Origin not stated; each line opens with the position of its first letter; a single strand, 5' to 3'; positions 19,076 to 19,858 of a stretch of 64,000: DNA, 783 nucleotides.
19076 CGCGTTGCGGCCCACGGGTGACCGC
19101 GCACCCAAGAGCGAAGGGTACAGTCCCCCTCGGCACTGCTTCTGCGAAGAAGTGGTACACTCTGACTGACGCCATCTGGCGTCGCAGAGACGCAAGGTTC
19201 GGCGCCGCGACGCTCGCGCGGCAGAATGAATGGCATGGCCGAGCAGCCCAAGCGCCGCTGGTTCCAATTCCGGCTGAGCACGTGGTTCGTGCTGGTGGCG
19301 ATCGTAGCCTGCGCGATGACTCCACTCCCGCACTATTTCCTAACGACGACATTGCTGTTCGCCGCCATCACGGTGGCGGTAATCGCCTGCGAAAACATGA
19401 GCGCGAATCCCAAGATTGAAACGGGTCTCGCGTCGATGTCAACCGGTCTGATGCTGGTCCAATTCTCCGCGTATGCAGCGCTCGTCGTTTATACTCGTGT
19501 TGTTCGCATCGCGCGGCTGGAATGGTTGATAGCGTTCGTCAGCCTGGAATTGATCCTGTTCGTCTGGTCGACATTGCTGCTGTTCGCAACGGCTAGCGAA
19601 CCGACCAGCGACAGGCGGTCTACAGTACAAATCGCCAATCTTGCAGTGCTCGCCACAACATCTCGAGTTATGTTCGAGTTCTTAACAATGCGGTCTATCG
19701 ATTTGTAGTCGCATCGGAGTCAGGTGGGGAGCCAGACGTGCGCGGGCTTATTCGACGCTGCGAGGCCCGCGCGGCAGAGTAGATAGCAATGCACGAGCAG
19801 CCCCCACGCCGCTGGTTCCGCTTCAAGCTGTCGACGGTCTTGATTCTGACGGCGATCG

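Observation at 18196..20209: Cluster of paralogous small membrane proteins sharing an N-terminal R-R-W-F-(R/Q)-F-(K/R)-L-S-T anchor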

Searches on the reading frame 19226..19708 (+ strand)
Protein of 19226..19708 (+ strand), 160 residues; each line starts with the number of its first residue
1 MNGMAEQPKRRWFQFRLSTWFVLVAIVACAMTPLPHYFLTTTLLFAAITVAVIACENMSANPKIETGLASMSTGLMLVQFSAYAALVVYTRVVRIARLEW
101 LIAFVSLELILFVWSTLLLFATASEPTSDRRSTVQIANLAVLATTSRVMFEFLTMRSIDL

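Call 5: search_protein_families(library=pfam, proteins=[window:19226-19708:+], max_evalue=10)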
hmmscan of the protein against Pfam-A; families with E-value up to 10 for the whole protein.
window:19226-19708:+ (160 aa): 0 families

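Call 6: search_protein_families(library=ncbifam, proteins=[window:19226-19708:+], max_evalue=10)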
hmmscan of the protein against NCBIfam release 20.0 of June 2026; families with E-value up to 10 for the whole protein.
window:19226-19708:+ (160 aa): 0 families

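Call 9: find_homologous_proteins(query=window:19226-19708:+, max_evalue=0.01)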
Query window:19226-19708:+ (160 aa): 24 proteins with E <= 0.01 among 120 candidates.
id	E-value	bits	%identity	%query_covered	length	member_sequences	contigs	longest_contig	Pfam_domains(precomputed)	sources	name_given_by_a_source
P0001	9.3e-91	320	100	98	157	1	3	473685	-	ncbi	ncbi:MAG: hypothetical protein AB7U73_17380 [Pirellulales bacterium]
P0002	1.7e-38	150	53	98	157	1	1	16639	-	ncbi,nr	ncbi:MAG: hypothetical protein K2Y37_19545 [Pirellulales bacterium]|nr:hypothetical protein [Pirellu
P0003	2.8e-6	46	50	36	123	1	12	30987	-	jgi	jgi:hypothetical protein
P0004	1.2e-5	44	79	21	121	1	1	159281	-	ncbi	ncbi:MAG: hypothetical protein AB7O68_16625 [Pirellulales bacterium]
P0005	1.9e-5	43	77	19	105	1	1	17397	-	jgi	jgi:hypothetical protein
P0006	2.2e-5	43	74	22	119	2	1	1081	-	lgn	-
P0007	3.3e-5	42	75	20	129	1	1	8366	-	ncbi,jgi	jgi:hypothetical protein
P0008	6.0e-5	41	38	54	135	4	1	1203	-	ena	-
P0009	3.1e-4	39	73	19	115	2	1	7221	-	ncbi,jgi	jgi:hypothetical protein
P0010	3.6e-4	39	82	18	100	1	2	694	-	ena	-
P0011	3.6e-4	39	51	31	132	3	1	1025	-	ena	-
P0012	5.4e-4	38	67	24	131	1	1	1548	-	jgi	-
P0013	6.0e-4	38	68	21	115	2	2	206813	-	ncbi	ncbi:MAG: hypothetical protein AB7O68_13480 [Pirellulales bacterium]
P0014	8.3e-4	38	77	19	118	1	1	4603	-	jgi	jgi:hypothetical protein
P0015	1.2e-3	37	85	16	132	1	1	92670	-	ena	-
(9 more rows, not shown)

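Call 18: find_encoding_contigs(protein=P0002, flank=10000, max_places=2)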
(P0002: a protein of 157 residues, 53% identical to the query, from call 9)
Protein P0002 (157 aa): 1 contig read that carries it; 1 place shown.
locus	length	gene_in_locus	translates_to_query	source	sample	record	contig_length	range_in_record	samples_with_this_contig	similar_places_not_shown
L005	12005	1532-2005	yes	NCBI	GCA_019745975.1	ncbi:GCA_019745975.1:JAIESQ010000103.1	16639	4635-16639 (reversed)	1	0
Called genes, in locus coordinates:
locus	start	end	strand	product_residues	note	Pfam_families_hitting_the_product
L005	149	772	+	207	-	PF01797:Y1_Tnp (faint)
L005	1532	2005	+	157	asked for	-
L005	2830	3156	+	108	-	-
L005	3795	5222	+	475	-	PF07394:DUF1501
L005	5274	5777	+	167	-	PF03073:TspO_MBR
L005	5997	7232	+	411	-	PF00155:Aminotran_1_2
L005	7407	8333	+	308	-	-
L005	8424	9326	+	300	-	PF13714:PEP_mutase, PF00463:ICL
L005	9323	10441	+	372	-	PF00285:Citrate_synt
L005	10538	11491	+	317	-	-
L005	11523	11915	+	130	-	PF01042:Ribonuc_L-PSP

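Call 34: search_protein_families(library=padloc, proteins=[window:19226-19708:+, P0003], max_evalue=1)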
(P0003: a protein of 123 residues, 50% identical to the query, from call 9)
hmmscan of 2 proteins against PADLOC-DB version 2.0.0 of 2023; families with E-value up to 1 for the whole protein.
window:19226-19708:+ (160 aa): 0 families

P0003 (123 aa): 0 families

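Call 46: predict_structure(alignment_id=A5)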
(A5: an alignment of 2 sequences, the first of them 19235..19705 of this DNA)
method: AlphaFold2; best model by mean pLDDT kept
length: 157 residues; sequences in the alignment: 2
mean_pLDDT: 65.7   pTM: 0.64
mean pLDDT of the five models: 65.7, 64.9, 61.9, 54.1, 50.0
residues with pLDDT >= 90: 0; 70-90: 48; 50-70: 101; < 50: 8
segments of 3 or more residues with pLDDT < 50: 1-4, 155-157
pLDDT, mean of each block of 10 residues (from residue 1): 53 61 63 63 66 56 65 72 66 66 78 76 66 72 71 54
secondary structure, 60 per line:
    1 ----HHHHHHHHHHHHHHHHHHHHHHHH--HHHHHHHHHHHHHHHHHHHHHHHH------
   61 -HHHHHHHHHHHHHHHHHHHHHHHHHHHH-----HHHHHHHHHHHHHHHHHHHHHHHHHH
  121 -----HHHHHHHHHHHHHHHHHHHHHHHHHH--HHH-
elements in order: H5-28 H31-54 H62-89 H95-120 H126-151

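Call 62: find_encoding_contigs(protein=P0001, flank=4000, max_places=4)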
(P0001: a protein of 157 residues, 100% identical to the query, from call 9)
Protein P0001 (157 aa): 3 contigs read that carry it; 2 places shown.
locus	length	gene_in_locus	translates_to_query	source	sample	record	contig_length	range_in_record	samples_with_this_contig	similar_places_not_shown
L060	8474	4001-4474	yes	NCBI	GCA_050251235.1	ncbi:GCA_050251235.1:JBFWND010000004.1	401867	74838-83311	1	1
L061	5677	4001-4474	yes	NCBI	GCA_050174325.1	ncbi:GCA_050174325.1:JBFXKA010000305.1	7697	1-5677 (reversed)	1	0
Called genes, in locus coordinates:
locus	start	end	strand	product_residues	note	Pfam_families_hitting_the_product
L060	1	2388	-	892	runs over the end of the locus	PF21783:YNCE (faint), PF08450:SGL (faint), PF12894:ANAPC4_WD40 (faint), PF22494:choice_anch_I (faint), PF02239:Cytochrom_D1 (weak), PF10282:Lactonase, PF25174:Beta-prop_THOC3 (weak), PF04185:Phosphoesterase, +2 more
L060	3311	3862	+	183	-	-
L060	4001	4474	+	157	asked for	-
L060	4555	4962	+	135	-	-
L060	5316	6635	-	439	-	PF00884:Sulfatase, PF01663:Phosphodiest (faint), PF16347:SGSH_C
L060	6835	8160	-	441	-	PF13472:Lipase_GDSL_2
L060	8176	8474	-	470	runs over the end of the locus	PF07394:DUF1501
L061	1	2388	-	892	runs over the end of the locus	PF21783:YNCE (faint), PF08450:SGL (faint), PF12894:ANAPC4_WD40 (faint), PF22494:choice_anch_I (faint), PF02239:Cytochrom_D1 (weak), PF10282:Lactonase, PF25174:Beta-prop_THOC3 (weak), PF04185:Phosphoesterase, +2 more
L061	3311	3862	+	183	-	-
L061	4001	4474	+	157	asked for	-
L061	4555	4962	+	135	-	-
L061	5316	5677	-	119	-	PF16347:SGSH_C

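Call 75: search_protein_families(library=phrogs, proteins=[window:19235-19708:+, P0003], max_evalue=0.1)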
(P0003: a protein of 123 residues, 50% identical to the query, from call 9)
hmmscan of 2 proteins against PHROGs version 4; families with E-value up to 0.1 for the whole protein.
window:19235-19708:+ (157 aa): 0 families

P0003 (123 aa): 1 family
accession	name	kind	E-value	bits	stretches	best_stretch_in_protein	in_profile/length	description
phrog_36467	-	unknown function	0.0089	16.6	1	77-114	18-55/272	-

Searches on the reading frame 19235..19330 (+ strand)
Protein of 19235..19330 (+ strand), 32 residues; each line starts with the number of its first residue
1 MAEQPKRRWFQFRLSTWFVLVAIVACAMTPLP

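Call 25: find_related_loci(query=A2, collection=genome_contigs, flank=10000)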
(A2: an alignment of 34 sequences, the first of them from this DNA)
Query A2 (32 aa) in genome_contigs; peptide patterns used: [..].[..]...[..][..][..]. (x = any residue, [..] = any of these).
42 stretches matched a pattern; 25 encode a relative of the query (tblastn E <= 1e-3); 24 distinct loci.
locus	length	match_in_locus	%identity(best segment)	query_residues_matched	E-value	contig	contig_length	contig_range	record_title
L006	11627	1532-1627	78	1-32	5e-14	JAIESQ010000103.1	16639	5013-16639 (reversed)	MAG: Pirellulales bacterium isolate co.spades.METABAT.2.5kb_062 c_000000435026, whole genome shotgun sequence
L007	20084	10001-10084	79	5-32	5e-10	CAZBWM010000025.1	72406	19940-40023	MAG TPA_asm: uncultured Planctomycetaceae bacterium isolate binchicken_co322_16 genome assembly, contig: NODE_709_length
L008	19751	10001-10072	88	5-28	9e-10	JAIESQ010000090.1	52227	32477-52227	MAG: Pirellulales bacterium isolate co.spades.METABAT.2.5kb_062 c_000000443067, whole genome shotgun sequence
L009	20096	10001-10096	66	1-32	3e-9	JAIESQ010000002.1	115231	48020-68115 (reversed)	MAG: Pirellulales bacterium isolate co.spades.METABAT.2.5kb_062 c_000000444695, whole genome shotgun sequence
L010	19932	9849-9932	75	5-32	4e-9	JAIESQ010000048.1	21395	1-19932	MAG: Pirellulales bacterium isolate co.spades.METABAT.2.5kb_062 c_000000437694, whole genome shotgun sequence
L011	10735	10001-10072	79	5-28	7e-9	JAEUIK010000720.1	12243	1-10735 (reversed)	MAG: Planctomycetaceae bacterium isolate new MAG-41 k141_4413834, whole genome shotgun sequence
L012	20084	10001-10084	71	5-32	7e-9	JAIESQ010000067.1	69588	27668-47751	MAG: Pirellulales bacterium isolate co.spades.METABAT.2.5kb_062 c_000000443860, whole genome shotgun sequence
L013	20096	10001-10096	66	1-32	1e-8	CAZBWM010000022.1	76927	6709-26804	MAG TPA_asm: uncultured Planctomycetaceae bacterium isolate binchicken_co322_16 genome assembly, contig: NODE_641_length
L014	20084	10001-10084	71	5-32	9e-9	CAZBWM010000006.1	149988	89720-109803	MAG TPA_asm: uncultured Planctomycetaceae bacterium isolate binchicken_co322_16 genome assembly, contig: NODE_167_length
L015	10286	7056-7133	71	1-28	4e-8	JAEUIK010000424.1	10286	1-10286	MAG: Planctomycetaceae bacterium isolate new MAG-41 k141_2833619, whole genome shotgun sequence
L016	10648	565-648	68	5-32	3e-8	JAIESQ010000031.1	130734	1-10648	MAG: Pirellulales bacterium isolate co.spades.METABAT.2.5kb_062 c_000000444826, whole genome shotgun sequence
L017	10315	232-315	64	1-28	5e-8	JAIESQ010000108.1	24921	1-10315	MAG: Pirellulales bacterium isolate co.spades.METABAT.2.5kb_062 c_000000439044, whole genome shotgun sequence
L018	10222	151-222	75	7-30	1e-7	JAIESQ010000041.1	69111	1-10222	MAG: Pirellulales bacterium isolate co.spades.METABAT.2.5kb_062 c_000000443846, whole genome shotgun sequence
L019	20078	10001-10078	65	3-28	1e-7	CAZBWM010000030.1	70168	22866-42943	MAG TPA_asm: uncultured Planctomycetaceae bacterium isolate binchicken_co322_16 genome assembly, contig: NODE_747_length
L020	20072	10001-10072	63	1-24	1e-7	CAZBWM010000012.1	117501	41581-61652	MAG TPA_asm: uncultured Planctomycetaceae bacterium isolate binchicken_co322_16 genome assembly, contig: NODE_294_length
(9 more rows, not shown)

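Call 59: find_related_loci(query=A2, collection=metagenome_contigs, flank=10000)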
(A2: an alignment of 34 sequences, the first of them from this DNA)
Query A2 (32 aa) in metagenome_contigs; peptide patterns used: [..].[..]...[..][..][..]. (x = any residue, [..] = any of these).
48 stretches matched a pattern; 27 encode a relative of the query (tblastn E <= 1e-3); 24 distinct loci.
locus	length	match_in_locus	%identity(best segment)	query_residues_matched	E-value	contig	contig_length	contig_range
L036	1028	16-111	75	1-32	5e-13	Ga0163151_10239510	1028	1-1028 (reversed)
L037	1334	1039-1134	69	1-32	3e-11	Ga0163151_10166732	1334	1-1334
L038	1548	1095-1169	88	5-29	1e-10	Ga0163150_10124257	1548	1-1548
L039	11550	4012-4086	88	5-29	1e-10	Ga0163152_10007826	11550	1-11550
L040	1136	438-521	75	5-32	7e-10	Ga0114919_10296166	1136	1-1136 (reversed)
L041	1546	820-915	69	1-32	1e-9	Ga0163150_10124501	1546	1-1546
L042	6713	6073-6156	75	5-32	1e-9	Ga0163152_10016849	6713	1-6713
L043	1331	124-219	69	1-32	2e-9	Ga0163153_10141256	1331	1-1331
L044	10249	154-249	69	1-32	1e-9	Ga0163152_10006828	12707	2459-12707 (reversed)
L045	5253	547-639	65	1-31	2e-9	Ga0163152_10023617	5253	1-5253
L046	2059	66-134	87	5-27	3e-9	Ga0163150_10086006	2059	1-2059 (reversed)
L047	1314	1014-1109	63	1-32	5e-9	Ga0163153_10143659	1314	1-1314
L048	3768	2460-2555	59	1-32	5e-9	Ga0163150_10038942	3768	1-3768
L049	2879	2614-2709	59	1-32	1e-8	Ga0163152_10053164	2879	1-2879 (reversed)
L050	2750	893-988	59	1-32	2e-8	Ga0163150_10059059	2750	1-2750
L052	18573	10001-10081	70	7-31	1e-8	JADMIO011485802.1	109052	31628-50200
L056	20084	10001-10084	57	5-32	2e-7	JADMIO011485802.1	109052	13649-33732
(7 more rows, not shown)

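Call 74: search_protein_families(library=pfam, proteins=[L007:11059-12111:+, L007:12126-12830:+, L014:9061-9663:+], max_evalue=0.01)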
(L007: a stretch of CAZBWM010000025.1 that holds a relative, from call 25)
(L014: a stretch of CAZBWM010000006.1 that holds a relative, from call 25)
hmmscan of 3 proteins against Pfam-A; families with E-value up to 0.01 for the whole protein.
L007:11059-12111:+ (350 aa): 2 families
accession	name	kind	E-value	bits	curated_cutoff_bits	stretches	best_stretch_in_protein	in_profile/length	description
PF13646.12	HEAT_2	-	2.5e-13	50.6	27.7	2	152-223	19-87/88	HEAT repeats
PF02985.28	HEAT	-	9.9e-05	22.7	23.5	0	203-227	4-28/31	HEAT repeat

L007:12126-12830:+ (234 aa): 1 family
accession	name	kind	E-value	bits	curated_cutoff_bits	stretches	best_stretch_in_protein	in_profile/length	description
PF02322.20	Cyt_bd_oxida_II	-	0.00024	21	35.6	1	17-136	193-268/302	Cytochrome bd terminal oxidase subunit II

L014:9061-9663:+ (200 aa): 0 families

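Call 75: search_protein_families(library=phrogs, proteins=[L019:10263-10574:+], max_evalue=0.1)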
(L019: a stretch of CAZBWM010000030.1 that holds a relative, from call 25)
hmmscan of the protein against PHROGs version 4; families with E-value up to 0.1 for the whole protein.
L019:10263-10574:+ (103 aa): 1 family
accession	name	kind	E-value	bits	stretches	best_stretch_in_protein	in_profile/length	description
phrog_12197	-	unknown function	0.0057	16.7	1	33-94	214-275/347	-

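Call 76: search_protein_families(library=pfam, proteins=[L006:149-772:+], max_evalue=0.001)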
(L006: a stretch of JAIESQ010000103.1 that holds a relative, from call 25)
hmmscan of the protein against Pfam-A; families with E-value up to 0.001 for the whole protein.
L006:149-772:+ (207 aa): 1 family
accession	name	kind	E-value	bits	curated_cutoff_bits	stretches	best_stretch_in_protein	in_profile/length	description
PF01797.21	Y1_Tnp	-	2.2e-05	25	23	1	37-116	11-88/121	Transposase IS200 like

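Call 78: search_protein_families(library=pfam, proteins=[L056:6120-7415:-, L056:4297-5601:-, L056:15237-17036:-, L056:10889-12427:-, L056:13439-14227:-, L056:17033-17971:-, L056:2267-3991:-, L052:11003-11791:+, L052:3517-3948:+, L052:15113-15394:+], max_evalue=0.001)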
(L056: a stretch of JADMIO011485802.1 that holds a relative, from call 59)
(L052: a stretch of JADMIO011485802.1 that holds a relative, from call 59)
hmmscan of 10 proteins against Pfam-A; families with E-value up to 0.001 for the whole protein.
L056:6120-7415:- (431 aa): 3 families
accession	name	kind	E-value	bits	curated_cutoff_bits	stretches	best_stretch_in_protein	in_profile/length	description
PF13102.12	Phage_int_SAM_5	-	6.9e-07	30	22.3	1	149-230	12-92/98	Phage integrase SAM-like domain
PF02899.23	Phage_int_SAM_1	-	1.4e-06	28.9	22.3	0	145-220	3-79/83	Phage integrase, N-terminal SAM-like domain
PF00589.27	Phage_integrase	-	3.1e-05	24.3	27.1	1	279-410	24-168/172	Phage integrase family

L056:4297-5601:- (434 aa): 2 families
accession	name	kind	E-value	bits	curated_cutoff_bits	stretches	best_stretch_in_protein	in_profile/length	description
PF00589.27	Phage_integrase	-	8.7e-12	45.6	27.1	1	197-379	3-169/172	Phage integrase family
PF13102.12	Phage_int_SAM_5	-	6.2e-05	23.7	22.3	1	93-178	9-92/98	Phage integrase SAM-like domain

L056:15237-17036:- (599 aa): 3 families
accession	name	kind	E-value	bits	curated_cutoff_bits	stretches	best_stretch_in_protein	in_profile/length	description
PF03796.21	DnaB_C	-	3.5e-40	138.4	27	1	325-563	3-247/255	DnaB-like helicase C terminal domain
PF13481.12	AAA_25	-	2.7e-07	30.9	27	1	332-493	23-190/195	AAA domain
PF06745.19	ATPase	-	2.8e-06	27.3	26.6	1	324-458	1-131/231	KaiC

L056:10889-12427:- (512 aa): 0 families

L056:13439-14227:- (262 aa): 0 families

L056:17033-17971:- (312 aa): 1 family
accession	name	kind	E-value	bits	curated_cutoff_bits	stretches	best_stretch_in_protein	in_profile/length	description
PF13730.12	HTH_36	-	9.8e-06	25.7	25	1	48-93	4-49/55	Helix-turn-helix domain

L056:2267-3991:- (574 aa): 6 families
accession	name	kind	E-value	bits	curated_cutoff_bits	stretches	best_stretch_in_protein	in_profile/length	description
PF07228.17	SpoIIE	-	1.6e-46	159.1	25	1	381-570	1-189/192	Stage II sporulation protein E (SpoIIE)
PF00498.31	FHA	-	5.6e-21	75.2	20.7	1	41-103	2-66/67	FHA domain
PF13185.12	GAF_2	-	3e-15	57.1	28.6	1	180-319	2-136/136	GAF domain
PF16697.10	Yop-YscD_cpl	-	4.5e-15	56.1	33.2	1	26-113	5-93/94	Inner membrane component of T3SS, cytoplasmic domain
PF01590.32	GAF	-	9.7e-14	52.5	22.4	1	182-318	2-133/133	GAF domain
PF13492.12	GAF_3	-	2.6e-13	51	27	1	182-320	2-129/129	GAF domain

L052:11003-11791:+ (262 aa): 0 families

L052:3517-3948:+ (143 aa): 0 families

L052:15113-15394:+ (93 aa): 0 families
